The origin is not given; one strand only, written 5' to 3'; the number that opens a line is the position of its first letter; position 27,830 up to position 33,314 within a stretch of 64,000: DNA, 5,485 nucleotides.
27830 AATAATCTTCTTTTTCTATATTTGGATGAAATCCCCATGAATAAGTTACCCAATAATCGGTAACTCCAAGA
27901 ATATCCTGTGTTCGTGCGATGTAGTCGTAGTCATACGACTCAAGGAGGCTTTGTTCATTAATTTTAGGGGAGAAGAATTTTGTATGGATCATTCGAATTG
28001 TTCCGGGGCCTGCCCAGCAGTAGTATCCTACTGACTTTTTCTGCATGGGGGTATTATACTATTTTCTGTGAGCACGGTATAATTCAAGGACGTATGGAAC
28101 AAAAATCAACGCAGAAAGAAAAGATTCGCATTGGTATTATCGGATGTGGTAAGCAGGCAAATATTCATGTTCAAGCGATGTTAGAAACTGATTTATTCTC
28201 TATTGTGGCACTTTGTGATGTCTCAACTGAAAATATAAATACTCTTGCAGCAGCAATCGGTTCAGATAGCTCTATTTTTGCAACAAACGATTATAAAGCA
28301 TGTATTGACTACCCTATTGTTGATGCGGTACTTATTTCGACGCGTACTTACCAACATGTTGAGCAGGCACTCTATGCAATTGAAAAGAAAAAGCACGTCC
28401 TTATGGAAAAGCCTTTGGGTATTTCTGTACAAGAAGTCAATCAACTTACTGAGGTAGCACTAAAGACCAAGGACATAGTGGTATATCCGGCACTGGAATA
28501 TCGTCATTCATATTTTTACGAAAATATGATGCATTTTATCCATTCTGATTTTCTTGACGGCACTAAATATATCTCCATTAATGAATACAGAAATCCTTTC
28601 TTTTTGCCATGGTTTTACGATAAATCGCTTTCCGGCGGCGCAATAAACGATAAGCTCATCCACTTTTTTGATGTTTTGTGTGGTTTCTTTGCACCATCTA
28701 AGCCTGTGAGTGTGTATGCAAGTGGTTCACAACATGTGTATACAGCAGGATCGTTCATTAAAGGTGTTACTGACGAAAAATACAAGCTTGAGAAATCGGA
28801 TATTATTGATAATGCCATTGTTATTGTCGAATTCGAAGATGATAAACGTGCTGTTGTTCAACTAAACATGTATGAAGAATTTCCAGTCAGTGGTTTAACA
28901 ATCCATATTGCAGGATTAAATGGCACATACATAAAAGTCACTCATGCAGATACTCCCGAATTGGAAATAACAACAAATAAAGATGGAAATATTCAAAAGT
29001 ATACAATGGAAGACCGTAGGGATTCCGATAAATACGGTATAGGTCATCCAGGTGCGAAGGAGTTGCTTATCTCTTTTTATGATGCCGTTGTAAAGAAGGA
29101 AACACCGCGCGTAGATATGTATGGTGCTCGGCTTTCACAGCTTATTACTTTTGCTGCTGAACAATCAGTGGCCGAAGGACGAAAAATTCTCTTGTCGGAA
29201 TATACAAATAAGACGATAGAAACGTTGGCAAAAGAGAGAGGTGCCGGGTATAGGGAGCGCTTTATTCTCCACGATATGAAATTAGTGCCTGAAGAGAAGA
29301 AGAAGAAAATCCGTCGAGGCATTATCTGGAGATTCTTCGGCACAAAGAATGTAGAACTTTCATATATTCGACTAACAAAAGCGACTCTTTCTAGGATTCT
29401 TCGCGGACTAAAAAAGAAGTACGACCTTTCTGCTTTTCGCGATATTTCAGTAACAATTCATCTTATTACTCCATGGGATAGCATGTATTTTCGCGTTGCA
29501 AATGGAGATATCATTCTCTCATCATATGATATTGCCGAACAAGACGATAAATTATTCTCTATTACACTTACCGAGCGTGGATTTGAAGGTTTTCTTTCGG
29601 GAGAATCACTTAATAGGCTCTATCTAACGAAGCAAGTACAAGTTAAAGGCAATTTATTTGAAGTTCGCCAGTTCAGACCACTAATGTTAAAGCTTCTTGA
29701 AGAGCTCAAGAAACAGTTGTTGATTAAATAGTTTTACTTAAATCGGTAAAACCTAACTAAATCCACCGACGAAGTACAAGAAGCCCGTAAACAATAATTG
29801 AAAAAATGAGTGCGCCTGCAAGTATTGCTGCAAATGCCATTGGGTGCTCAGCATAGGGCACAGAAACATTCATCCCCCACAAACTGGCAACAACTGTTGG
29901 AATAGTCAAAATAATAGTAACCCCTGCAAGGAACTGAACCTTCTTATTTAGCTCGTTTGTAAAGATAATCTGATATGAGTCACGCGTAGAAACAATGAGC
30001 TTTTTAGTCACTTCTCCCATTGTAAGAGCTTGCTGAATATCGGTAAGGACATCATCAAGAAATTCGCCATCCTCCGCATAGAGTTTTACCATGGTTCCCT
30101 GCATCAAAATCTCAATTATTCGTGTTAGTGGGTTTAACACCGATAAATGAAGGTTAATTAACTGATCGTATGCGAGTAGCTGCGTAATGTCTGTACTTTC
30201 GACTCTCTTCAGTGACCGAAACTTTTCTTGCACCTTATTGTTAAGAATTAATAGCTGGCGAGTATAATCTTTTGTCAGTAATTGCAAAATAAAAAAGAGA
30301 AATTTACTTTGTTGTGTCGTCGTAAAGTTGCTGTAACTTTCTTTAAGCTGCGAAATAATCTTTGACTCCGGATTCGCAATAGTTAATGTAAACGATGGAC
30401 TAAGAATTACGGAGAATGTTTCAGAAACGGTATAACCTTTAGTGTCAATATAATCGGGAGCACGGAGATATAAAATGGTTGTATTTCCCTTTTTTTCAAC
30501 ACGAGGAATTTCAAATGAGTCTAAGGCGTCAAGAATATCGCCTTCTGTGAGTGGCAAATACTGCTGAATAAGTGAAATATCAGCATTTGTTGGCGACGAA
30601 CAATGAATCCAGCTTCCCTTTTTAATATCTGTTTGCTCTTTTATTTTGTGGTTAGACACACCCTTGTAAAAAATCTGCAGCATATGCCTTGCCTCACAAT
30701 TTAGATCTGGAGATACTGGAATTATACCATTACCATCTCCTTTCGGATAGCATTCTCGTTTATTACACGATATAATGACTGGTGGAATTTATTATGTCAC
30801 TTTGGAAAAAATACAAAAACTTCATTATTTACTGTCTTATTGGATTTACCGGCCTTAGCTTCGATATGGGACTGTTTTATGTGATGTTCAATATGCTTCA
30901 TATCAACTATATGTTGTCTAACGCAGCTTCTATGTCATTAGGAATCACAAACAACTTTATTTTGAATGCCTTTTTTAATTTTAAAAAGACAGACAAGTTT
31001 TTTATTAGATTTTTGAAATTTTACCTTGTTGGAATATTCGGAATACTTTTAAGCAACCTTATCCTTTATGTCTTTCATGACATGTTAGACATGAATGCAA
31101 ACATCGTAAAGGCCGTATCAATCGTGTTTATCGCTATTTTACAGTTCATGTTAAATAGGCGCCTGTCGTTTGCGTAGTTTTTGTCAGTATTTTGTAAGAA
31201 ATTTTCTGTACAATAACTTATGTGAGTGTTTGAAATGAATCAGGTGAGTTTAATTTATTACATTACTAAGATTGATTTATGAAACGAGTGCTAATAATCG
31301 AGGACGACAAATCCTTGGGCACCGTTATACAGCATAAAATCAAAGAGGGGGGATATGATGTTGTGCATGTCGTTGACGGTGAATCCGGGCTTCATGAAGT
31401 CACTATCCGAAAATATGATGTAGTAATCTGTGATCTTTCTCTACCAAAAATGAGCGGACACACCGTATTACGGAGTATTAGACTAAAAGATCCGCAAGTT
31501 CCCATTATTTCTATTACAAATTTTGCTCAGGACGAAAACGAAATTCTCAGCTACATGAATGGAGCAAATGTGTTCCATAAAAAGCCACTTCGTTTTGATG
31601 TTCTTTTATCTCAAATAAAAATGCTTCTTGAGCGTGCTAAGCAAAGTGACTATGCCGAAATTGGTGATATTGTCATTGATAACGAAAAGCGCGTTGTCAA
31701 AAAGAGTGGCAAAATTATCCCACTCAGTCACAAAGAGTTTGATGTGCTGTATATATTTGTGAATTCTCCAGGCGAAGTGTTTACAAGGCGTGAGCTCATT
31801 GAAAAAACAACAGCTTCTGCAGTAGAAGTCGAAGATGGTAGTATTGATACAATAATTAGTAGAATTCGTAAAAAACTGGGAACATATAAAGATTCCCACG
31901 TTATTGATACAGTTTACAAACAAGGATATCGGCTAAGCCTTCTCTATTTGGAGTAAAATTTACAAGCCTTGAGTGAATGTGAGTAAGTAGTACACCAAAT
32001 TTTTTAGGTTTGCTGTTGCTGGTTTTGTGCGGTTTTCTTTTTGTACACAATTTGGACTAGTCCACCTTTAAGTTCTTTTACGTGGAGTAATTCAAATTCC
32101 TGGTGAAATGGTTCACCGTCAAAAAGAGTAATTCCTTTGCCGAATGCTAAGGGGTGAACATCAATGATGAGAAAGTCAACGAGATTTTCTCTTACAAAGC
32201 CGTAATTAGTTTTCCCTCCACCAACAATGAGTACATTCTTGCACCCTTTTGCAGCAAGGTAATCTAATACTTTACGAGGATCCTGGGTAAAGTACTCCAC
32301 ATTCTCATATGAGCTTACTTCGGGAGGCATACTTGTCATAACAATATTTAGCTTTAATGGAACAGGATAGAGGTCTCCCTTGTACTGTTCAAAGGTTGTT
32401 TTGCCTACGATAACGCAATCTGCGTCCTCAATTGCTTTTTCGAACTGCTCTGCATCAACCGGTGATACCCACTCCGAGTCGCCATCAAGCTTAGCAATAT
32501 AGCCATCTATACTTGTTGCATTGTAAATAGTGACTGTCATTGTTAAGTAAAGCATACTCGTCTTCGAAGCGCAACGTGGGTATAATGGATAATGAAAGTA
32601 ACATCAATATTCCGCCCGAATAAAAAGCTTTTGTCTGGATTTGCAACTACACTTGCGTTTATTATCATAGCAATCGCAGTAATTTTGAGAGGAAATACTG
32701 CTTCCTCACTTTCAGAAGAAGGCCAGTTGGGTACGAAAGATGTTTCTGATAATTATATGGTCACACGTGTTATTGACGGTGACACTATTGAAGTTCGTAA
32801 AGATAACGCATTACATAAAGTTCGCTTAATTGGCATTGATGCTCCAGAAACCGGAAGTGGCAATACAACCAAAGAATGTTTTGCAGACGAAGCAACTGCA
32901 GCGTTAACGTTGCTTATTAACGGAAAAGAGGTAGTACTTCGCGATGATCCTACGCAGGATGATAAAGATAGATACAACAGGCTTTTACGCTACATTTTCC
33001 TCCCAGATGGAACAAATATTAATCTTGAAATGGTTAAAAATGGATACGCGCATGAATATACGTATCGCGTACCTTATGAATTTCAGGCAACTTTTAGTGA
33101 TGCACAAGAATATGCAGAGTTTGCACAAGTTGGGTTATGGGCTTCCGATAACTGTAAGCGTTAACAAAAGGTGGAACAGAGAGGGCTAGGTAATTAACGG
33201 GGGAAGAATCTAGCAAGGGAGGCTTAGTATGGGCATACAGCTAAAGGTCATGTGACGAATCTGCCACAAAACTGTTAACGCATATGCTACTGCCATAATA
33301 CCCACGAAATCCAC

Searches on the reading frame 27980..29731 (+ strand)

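Call 68: search_protein_families(library=pfam, proteins=[window:27980-29731:+], max_evalue=0.00001)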
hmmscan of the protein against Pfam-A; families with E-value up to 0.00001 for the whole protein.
window:27980-29731:+ (583 aa): 3 families
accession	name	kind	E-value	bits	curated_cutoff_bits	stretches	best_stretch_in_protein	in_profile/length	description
PF01408.29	GFO_IDH_MocA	-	3.5e-20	73.3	24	1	49-167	1-116/120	Oxidoreductase family, NAD-binding Rossmann fold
PF22725.1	GFO_IDH_MocA_C3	-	1.8e-10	41.3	27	1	208-317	32-123/124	GFO/IDH/MocA C-terminal domain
PF02894.22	GFO_IDH_MocA_C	-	2.3e-07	31.3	22.9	1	198-403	15-216/218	Oxidoreductase family, C-terminal alpha/beta domain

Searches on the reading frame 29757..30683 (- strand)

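Call 68: search_protein_families(library=pfam, proteins=[window:29757-30683:-], max_evalue=0.00001)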
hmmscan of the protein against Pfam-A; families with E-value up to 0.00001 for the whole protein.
window:29757-30683:- (308 aa): 1 family
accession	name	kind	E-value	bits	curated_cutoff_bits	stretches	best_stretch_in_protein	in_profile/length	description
PF01544.23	CorA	-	3.3e-37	128.8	27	1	23-299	4-287/292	CorA-like Mg2+ transporter protein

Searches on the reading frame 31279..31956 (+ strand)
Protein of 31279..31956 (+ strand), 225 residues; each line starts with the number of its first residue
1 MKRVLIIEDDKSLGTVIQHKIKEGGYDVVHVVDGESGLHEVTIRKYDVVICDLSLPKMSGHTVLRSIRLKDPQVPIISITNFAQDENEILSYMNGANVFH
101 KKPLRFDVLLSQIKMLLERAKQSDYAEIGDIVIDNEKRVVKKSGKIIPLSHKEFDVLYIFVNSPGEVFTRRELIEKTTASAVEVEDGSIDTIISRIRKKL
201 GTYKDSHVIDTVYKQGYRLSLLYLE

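Call 68: search_protein_families(library=pfam, proteins=[window:31279-31956:+], max_evalue=0.00001)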
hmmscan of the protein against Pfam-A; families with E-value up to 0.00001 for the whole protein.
window:31279-31956:+ (225 aa): 2 families
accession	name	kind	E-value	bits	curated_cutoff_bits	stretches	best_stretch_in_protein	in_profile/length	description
PF00072.30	Response_reg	-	1.5e-20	73.8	30.2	1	4-113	1-110/111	Response regulator receiver domain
PF00486.34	Trans_reg_C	-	3.9e-19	68.9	26.2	1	146-219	3-77/77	Transcriptional regulatory protein, C terminal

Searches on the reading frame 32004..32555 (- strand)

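Call 68: search_protein_families(library=pfam, proteins=[window:32004-32555:-], max_evalue=0.00001)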
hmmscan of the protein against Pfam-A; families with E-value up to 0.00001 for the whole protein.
window:32004-32555:- (183 aa): 1 family
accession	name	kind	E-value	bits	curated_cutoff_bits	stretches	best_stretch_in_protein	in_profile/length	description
PF01872.23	RibD_C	-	1.5e-22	80.8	24.1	2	72-166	99-195/197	RibD C-terminal domain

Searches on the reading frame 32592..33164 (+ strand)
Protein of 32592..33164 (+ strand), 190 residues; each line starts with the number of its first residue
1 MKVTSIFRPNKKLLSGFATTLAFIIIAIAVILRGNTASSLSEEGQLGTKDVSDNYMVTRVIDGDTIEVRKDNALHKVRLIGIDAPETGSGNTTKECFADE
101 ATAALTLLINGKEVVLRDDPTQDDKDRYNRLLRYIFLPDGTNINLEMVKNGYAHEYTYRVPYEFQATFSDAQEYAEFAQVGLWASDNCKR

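Call 68: search_protein_families(library=pfam, proteins=[window:32592-33164:+], max_evalue=0.00001)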
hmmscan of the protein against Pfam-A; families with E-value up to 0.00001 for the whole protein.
window:32592-33164:+ (190 aa): 1 family
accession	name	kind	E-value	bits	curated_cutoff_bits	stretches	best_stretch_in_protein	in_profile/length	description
PF00565.23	SNase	-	6.3e-23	81.7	21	1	76-184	1-106/107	Staphylococcal nuclease homologue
